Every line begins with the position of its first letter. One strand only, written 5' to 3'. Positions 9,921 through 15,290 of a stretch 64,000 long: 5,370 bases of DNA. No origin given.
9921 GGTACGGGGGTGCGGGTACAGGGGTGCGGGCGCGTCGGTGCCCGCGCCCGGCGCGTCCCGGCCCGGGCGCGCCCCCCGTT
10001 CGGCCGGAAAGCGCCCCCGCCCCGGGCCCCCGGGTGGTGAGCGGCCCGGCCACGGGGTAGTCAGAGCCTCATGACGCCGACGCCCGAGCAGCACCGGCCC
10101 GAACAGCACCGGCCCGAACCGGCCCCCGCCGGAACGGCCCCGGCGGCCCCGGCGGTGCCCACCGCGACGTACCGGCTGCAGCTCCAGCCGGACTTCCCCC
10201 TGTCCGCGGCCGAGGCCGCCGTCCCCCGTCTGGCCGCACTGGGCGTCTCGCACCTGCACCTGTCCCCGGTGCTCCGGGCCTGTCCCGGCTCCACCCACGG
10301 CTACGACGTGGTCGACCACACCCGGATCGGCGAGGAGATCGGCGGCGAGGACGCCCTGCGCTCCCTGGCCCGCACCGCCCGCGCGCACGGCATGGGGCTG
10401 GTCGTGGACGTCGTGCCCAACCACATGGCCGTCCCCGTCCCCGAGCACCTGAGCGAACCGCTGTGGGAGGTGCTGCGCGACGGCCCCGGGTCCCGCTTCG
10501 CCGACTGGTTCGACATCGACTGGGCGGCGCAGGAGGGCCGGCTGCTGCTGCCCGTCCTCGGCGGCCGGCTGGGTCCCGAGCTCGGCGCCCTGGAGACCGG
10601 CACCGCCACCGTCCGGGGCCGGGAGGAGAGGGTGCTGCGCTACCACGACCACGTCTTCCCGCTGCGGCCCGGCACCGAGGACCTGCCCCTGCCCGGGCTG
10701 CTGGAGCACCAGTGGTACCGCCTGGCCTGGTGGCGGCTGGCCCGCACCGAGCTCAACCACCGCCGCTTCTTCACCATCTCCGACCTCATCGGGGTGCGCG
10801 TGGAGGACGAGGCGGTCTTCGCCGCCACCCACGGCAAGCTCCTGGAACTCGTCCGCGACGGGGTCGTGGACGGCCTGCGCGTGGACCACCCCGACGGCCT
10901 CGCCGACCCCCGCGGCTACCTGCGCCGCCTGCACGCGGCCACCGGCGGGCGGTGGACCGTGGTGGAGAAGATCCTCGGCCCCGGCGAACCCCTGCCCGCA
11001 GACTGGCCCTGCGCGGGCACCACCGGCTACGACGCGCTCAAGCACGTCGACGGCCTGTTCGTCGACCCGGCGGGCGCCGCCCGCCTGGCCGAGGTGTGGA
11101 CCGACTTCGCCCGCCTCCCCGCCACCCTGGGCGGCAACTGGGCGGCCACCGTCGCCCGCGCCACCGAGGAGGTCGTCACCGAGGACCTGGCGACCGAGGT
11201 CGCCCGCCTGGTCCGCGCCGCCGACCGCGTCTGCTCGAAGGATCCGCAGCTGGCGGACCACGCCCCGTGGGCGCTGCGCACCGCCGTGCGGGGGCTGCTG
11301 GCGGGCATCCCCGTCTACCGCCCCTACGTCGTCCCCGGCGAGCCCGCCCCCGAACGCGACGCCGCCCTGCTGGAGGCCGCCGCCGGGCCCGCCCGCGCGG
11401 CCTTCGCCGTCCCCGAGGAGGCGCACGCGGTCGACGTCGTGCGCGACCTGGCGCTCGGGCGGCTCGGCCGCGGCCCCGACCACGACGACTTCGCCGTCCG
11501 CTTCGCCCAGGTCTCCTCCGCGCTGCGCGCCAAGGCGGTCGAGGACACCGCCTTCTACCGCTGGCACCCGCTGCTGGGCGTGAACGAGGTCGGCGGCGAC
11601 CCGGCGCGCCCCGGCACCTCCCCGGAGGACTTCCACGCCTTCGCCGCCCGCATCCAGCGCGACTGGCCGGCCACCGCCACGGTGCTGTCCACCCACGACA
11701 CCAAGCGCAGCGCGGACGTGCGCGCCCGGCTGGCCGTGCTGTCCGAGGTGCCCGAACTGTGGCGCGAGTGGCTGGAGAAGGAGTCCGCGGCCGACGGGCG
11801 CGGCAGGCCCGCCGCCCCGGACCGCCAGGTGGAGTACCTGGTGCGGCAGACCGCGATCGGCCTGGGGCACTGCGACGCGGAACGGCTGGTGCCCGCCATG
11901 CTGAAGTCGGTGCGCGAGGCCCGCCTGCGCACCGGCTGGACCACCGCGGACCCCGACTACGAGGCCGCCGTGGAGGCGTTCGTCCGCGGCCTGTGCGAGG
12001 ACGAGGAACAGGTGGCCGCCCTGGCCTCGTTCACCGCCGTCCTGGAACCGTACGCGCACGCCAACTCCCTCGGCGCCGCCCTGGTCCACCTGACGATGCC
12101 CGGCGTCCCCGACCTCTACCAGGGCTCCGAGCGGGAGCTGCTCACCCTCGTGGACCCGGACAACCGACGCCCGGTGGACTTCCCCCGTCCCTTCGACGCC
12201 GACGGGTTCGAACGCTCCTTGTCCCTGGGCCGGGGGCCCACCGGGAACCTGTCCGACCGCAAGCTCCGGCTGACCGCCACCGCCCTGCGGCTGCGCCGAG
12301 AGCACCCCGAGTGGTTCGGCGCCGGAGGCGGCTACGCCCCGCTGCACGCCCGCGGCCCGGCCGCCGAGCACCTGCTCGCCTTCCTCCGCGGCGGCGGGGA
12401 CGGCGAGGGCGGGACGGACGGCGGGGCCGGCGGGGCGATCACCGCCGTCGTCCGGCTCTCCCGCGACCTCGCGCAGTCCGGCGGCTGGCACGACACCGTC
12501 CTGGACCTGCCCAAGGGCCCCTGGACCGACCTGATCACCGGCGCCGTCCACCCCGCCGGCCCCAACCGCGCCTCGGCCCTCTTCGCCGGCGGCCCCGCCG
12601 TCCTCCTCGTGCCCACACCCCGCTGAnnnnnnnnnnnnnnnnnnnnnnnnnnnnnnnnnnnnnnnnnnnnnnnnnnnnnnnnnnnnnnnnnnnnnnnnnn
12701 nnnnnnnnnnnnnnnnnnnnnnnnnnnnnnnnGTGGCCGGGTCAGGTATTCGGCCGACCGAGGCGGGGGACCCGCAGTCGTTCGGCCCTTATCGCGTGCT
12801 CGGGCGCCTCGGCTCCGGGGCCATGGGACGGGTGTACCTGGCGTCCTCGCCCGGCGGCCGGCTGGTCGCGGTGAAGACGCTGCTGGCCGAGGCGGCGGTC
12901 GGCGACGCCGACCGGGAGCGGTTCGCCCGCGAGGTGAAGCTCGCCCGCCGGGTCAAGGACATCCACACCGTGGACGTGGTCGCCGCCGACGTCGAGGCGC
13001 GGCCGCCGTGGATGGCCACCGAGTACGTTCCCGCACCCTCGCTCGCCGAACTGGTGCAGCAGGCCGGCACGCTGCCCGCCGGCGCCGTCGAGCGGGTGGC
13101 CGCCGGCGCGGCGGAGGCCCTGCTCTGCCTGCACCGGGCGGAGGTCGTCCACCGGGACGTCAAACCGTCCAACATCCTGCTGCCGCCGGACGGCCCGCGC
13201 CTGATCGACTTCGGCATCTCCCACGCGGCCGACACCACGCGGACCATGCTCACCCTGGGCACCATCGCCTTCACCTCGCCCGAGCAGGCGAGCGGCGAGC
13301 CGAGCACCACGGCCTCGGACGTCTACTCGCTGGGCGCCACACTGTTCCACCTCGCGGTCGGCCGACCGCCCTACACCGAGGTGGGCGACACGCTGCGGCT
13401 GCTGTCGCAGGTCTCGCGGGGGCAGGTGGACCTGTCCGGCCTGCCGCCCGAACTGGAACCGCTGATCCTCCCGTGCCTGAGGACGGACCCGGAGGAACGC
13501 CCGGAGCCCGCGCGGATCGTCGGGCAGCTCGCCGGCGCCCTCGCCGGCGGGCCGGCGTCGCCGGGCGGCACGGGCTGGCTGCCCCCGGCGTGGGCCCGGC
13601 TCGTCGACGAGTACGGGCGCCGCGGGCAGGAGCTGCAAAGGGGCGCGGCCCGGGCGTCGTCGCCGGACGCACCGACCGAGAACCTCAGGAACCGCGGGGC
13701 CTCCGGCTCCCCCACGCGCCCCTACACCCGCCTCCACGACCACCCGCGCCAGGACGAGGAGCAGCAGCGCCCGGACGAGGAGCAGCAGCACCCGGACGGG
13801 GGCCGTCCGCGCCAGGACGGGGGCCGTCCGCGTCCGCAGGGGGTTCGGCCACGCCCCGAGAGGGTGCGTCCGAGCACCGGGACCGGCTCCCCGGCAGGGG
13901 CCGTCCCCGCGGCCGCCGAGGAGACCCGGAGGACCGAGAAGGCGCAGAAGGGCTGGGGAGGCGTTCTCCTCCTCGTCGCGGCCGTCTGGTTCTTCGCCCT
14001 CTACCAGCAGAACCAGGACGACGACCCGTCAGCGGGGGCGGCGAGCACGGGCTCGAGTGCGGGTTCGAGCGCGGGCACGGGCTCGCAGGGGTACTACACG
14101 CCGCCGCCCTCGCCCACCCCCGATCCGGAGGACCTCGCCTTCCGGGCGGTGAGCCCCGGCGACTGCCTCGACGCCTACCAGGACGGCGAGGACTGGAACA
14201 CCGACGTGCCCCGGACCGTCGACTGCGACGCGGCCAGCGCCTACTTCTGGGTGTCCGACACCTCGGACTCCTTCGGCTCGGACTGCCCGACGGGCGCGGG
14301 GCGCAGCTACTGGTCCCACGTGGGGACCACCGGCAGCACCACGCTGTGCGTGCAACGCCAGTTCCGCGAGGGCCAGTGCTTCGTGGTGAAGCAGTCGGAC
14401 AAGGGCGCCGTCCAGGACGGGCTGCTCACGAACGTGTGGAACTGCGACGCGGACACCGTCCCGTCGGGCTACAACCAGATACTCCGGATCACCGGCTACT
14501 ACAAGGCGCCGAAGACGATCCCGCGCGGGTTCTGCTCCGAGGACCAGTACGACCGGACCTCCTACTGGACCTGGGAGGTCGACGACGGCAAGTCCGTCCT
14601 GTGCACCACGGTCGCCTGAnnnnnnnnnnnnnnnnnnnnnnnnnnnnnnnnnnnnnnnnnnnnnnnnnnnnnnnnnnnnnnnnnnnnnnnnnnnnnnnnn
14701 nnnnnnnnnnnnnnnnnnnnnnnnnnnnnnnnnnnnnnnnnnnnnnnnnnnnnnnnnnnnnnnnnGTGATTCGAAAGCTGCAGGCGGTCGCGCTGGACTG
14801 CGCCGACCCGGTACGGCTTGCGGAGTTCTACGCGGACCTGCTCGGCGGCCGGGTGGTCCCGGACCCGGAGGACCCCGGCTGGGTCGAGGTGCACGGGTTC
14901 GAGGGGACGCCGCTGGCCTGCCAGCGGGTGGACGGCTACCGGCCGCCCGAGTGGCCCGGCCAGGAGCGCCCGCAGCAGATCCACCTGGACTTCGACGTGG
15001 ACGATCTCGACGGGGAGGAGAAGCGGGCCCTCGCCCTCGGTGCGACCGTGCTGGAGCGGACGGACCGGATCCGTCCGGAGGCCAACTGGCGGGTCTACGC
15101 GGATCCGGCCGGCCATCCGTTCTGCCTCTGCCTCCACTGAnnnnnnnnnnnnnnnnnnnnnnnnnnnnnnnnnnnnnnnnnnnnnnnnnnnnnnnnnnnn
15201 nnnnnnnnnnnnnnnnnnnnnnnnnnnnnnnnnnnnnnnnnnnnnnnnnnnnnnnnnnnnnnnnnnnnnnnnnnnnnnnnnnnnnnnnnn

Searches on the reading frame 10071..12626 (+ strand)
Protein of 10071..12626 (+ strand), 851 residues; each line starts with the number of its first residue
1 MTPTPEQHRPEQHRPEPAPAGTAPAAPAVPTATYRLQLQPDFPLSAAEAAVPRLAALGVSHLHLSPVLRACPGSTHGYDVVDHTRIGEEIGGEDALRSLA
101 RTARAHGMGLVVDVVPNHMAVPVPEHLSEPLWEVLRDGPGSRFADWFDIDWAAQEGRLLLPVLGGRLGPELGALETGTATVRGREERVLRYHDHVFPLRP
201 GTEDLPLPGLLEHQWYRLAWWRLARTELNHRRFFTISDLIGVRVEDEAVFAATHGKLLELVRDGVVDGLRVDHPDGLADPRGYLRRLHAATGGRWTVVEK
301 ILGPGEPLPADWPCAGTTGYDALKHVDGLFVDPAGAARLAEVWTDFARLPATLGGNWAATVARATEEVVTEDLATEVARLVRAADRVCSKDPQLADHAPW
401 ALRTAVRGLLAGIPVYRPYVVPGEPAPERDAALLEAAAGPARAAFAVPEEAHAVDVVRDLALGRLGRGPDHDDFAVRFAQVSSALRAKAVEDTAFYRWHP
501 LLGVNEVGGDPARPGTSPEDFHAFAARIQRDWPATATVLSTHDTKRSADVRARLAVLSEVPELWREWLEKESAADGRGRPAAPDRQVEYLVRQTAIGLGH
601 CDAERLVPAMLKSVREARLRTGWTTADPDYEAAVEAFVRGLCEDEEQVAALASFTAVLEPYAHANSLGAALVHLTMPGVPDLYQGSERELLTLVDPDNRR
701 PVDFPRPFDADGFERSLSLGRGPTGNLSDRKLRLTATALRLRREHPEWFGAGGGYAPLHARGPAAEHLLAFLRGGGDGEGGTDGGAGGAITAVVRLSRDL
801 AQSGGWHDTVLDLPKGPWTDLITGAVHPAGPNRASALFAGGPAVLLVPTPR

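Call 47: search_protein_families(library=pfam, proteins=[window:10071-12626:+], max_evalue=0.001)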
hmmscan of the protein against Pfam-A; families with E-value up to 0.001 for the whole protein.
window:10071-12626:+ (851 aa): 1 family
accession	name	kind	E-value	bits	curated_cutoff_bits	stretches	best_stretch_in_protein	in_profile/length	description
PF00128.31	Alpha-amylase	-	1.7e-12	47.8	22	1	54-121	28-94/446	Alpha amylase, catalytic domain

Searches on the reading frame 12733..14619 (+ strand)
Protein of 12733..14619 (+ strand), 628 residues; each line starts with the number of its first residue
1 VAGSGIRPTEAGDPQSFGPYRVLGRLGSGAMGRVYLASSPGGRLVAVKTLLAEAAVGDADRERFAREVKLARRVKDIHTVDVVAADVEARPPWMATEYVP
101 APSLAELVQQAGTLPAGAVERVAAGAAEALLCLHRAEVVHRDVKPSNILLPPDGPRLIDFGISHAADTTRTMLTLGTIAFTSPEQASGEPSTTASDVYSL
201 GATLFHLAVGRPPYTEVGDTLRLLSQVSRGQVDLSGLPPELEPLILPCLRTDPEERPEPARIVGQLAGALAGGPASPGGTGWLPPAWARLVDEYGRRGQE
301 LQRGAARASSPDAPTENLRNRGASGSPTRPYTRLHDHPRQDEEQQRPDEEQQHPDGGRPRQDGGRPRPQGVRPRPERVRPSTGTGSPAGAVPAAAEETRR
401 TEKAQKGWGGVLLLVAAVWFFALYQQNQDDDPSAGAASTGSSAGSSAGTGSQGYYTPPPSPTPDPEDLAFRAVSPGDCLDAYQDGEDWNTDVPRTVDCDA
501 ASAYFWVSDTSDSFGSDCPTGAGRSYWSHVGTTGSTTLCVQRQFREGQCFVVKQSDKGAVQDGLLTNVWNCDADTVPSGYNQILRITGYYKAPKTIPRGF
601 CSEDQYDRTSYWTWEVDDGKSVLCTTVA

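Call 47: search_protein_families(library=pfam, proteins=[window:12733-14619:+], max_evalue=0.001)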
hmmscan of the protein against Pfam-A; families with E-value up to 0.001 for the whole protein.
window:12733-14619:+ (628 aa): 3 families
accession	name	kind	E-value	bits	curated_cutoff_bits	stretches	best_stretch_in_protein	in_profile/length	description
PF00069.31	Pkinase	-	5.1e-38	131.4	31.7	1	20-263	1-258/263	Protein kinase domain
PF07714.23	PK_Tyr_Ser-Thr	-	1.3e-28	100.5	23.1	1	24-266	5-258/258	Protein tyrosine and serine/threonine kinase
PF01636.29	APH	-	4.7e-06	27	23.2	1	58-166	88-200/239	Phosphotransferase enzyme family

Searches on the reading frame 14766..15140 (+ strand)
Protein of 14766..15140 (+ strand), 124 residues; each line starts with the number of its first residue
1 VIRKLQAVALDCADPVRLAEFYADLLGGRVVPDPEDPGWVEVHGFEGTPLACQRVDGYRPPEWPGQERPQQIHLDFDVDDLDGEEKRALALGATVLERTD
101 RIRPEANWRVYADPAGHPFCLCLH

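Call 47: search_protein_families(library=pfam, proteins=[window:14766-15140:+], max_evalue=0.001)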
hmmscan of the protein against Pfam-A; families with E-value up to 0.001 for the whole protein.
window:14766-15140:+ (124 aa): 2 families
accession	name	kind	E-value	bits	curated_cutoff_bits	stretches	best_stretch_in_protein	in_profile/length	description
PF18029.7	Glyoxalase_6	-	3.8e-29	101.9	23.6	1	8-122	2-106/106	Glyoxalase-like domain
PF00903.31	Glyoxalase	-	9.3e-05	23.3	20.6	1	7-120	4-120/121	Glyoxalase/Bleomycin resistance protein/Dioxygenase superfamily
